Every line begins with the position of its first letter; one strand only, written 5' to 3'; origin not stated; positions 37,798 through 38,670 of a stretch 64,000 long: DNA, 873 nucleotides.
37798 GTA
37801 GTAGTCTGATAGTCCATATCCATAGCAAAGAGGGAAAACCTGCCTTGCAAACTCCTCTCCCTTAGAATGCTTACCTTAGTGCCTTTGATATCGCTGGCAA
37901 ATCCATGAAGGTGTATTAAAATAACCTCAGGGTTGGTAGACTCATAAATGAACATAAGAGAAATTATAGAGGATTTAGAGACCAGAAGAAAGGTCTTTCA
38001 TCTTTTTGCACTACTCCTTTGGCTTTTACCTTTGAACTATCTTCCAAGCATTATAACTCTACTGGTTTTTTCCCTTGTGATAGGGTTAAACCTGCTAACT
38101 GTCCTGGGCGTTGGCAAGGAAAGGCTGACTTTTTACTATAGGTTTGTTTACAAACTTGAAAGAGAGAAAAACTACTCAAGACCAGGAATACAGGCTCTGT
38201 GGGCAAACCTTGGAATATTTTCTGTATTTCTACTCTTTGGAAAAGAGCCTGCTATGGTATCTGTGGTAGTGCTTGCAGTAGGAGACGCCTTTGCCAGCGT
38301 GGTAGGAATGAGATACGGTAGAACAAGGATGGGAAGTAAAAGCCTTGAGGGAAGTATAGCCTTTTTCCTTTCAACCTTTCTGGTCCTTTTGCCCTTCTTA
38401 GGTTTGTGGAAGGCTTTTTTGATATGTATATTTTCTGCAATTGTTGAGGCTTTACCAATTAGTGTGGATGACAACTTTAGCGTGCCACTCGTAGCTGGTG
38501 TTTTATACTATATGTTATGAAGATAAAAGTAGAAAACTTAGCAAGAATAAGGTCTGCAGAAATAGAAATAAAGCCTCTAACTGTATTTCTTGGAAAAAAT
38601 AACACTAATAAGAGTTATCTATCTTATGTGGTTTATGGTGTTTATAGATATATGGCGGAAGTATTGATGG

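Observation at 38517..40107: AT-rich two-gene cassette: ABC-type (AAA_15/21) ATPase translationally coupled to a small Cys-rich PD-(D/E)xK-like protein; candidate undescribed defence module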

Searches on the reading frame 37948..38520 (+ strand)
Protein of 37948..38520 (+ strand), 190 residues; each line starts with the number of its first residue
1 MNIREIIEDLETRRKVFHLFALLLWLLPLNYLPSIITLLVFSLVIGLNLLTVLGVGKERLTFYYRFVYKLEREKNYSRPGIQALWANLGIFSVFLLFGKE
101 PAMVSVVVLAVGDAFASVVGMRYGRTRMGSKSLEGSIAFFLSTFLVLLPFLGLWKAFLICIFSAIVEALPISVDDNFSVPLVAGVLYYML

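Call 3: search_protein_families(library=pfam, proteins=[window:37948-38520:+], max_evalue=1)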
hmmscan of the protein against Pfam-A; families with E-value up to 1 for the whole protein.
window:37948-38520:+ (190 aa): 0 families

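Call 78: find_homologous_proteins(query=window:37948-38517:+, max_evalue=1e-10)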
Query window:37948-38517:+ (190 aa): 85 proteins with E <= 1e-10 among 968 candidates.
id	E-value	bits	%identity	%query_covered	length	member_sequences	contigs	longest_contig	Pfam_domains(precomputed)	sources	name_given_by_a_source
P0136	1.2e-114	399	100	100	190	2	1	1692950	-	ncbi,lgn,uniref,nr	ncbi:SEC59/DGK1/VTE5 family protein [Hydrogenobacter sp. T-2]|uniref:diacylglycerol/polyprenol kinas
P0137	1.3e-110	385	96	100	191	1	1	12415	-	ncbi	-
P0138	9.7e-108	376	92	100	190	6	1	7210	-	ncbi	-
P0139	2.2e-107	375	92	100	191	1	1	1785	-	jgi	-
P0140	2.7e-105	368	92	100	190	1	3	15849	-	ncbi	-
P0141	3.3e-105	368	91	100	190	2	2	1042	-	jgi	-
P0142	3.2e-96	339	82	100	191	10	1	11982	-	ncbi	-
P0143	1.6e-93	330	82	100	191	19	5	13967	-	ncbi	-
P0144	6.3e-93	328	81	100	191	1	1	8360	-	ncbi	-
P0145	1.6e-92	326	81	100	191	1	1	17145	-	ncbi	-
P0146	3.6e-92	325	81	100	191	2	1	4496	-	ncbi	ncbi:MAG: diacylglycerol/polyprenol kinase family protein [Aquificaceae bacterium]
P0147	6.6e-85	302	74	100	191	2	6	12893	-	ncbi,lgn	-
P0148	1.2e-82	294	72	100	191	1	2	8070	-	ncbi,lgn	ncbi:MAG: phosphatidate cytidylyltransferase [Aquificaceae bacterium]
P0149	4.3e-82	292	69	100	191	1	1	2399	-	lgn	-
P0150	6.9e-81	289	72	100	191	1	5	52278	-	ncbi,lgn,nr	ncbi:MAG: phosphatidate cytidylyltransferase [Aquificaceae bacterium]|nr:phosphatidate cytidylyltran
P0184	2.3e-49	186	52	96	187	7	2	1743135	-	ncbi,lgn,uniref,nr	ncbi:phosphatidate cytidylyltransferase [Hydrogenobacter thermophilus TK-6]|uniref:Phosphatidate cyt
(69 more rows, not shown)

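Call 80: find_encoding_contigs(protein=P0140, flank=4000, max_places=2)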
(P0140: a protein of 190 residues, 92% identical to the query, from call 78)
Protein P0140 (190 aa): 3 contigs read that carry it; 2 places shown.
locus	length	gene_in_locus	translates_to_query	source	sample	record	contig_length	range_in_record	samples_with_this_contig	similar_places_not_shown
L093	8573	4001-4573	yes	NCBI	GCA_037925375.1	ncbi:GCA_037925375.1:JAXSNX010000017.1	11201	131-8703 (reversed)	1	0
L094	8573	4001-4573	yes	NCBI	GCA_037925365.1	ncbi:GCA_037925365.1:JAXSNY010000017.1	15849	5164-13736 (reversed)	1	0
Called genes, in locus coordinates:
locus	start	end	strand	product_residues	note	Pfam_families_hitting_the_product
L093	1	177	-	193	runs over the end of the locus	PF08745:PIN_5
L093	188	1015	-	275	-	PF08501:Shikimate_dh_N, PF01488:Shikimate_DH, PF18317:SDH_C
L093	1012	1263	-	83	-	PF01106:NifU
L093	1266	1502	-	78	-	PF08984:DUF1858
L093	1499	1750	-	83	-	PF01206:TusA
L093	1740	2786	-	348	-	PF02568:ThiI, PF03054:tRNA_Me_trans, PF18297:NFACT-R_2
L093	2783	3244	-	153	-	PF01592:NifU_N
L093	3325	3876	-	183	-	PF00561:Abhydrolase_1 (faint)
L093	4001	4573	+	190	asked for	-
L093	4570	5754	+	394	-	PF13175:AAA_15, PF13304:AAA_21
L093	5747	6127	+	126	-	-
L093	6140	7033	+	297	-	PF01565:FAD_binding_4, PF02873:MurB_C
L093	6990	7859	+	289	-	PF01820:Dala_Dala_lig_N, PF07478:Dala_Dala_lig_C, PF14397:ATPgrasp_ST (faint), PF01071:GARS_A (weak), PF02655:ATP-grasp_3, PF08443:RimK (weak), PF13535:ATP-grasp_4 (faint)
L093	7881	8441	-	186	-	-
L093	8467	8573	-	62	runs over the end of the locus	-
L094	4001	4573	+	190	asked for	-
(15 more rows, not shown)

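Call 81: find_encoding_contigs(protein=P0143, flank=4000, max_places=2)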
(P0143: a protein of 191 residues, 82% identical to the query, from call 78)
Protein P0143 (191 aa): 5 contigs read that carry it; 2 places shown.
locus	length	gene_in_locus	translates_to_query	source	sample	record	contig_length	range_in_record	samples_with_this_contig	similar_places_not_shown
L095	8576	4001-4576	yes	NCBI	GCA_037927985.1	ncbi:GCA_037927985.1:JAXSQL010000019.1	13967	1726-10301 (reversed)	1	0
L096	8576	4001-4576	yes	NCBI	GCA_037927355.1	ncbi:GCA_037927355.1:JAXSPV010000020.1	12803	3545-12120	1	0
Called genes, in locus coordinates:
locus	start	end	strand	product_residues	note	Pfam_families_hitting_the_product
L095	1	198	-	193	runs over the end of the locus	PF08745:PIN_5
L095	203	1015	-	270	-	PF08501:Shikimate_dh_N, PF02826:2-Hacid_dh_C (weak), PF01488:Shikimate_DH, PF18317:SDH_C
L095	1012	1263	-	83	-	PF01106:NifU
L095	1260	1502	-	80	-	PF08984:DUF1858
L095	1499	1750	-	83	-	PF01206:TusA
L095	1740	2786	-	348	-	PF02568:ThiI, PF03054:tRNA_Me_trans, PF18297:NFACT-R_2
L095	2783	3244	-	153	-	PF01592:NifU_N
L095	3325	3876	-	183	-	PF00561:Abhydrolase_1 (faint), PF12146:Hydrolase_4 (faint)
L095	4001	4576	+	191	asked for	-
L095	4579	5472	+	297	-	PF01565:FAD_binding_4, PF02873:MurB_C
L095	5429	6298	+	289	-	PF01820:Dala_Dala_lig_N, PF14397:ATPgrasp_ST (faint), PF02655:ATP-grasp_3, PF08443:RimK (weak), PF07478:Dala_Dala_lig_C, PF13535:ATP-grasp_4 (faint)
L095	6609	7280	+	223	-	-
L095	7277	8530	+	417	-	PF02491:SHS2_FTSA, PF06723:MreB_Mbl, PF11104:PilM_2 (weak), PF06277:EutA (weak), PF14450:FtsA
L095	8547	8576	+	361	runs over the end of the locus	PF00091:Tubulin, PF12327:FtsZ_C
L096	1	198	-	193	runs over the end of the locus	PF08745:PIN_5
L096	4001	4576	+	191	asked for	-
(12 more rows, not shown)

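Call 82: find_encoding_contigs(protein=P0150, flank=4000, max_places=2)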
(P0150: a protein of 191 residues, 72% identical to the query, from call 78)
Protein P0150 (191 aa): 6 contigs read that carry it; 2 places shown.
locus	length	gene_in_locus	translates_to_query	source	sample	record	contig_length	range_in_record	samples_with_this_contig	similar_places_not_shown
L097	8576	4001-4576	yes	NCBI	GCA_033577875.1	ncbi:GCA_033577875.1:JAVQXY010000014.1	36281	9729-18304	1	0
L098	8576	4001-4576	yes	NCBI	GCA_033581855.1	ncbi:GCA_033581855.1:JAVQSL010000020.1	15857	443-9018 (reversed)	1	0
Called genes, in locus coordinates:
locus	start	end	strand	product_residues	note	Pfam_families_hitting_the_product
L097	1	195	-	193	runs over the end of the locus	PF08745:PIN_5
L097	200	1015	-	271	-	PF08501:Shikimate_dh_N, PF01488:Shikimate_DH, PF18317:SDH_C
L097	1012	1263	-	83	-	PF01106:NifU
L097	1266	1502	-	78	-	PF08984:DUF1858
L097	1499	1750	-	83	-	PF01206:TusA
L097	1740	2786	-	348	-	PF02568:ThiI, PF03054:tRNA_Me_trans, PF18297:NFACT-R_2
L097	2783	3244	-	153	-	PF01592:NifU_N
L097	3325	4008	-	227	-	PF00561:Abhydrolase_1 (faint), PF05728:UPF0227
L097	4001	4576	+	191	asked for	-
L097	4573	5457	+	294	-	PF01565:FAD_binding_4, PF02873:MurB_C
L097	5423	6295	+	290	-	PF01820:Dala_Dala_lig_N, PF02655:ATP-grasp_3, PF07478:Dala_Dala_lig_C, PF08443:RimK (weak), PF02786:CPSase_L_D2 (faint), PF13535:ATP-grasp_4 (weak)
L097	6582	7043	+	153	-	PF00111:Fer2, PF13085:Fer2_3 (weak), PF01799:Fer2_2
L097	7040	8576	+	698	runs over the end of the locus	PF20256:MoCoBD_2, PF02738:MoCoBD_1, PF20256:MoCoBD_2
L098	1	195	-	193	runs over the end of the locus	PF08745:PIN_5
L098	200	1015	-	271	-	PF08501:Shikimate_dh_N, PF01488:Shikimate_DH, PF18317:SDH_C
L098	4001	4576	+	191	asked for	-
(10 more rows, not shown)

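Call 83: find_encoding_contigs(protein=P0184, flank=4000, max_places=1)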
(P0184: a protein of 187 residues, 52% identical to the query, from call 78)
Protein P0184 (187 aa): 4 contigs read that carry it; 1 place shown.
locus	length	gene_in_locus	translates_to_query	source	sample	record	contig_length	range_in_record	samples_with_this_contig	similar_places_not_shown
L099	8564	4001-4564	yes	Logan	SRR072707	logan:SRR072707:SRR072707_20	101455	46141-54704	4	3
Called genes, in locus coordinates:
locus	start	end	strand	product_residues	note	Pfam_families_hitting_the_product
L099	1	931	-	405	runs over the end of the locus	-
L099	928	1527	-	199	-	-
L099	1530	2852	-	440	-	PF01523:PmbA_TldD_1st, PF19290:PmbA_TldD_2nd, PF19289:PmbA_TldD_3rd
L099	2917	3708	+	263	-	PF27229:SSO2105_N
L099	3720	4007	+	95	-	PF16561:AMPK1_CBM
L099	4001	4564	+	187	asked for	-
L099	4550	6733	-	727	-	PF21948:LplA-B_cat, PF01976:DUF116 (faint), PF02552:CO_dh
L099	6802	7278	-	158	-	PF01668:SmpB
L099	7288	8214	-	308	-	PF00586:AIRS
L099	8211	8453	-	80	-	PF09383:NIL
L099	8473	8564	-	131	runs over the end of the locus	PF01814:Hemerythrin (weak)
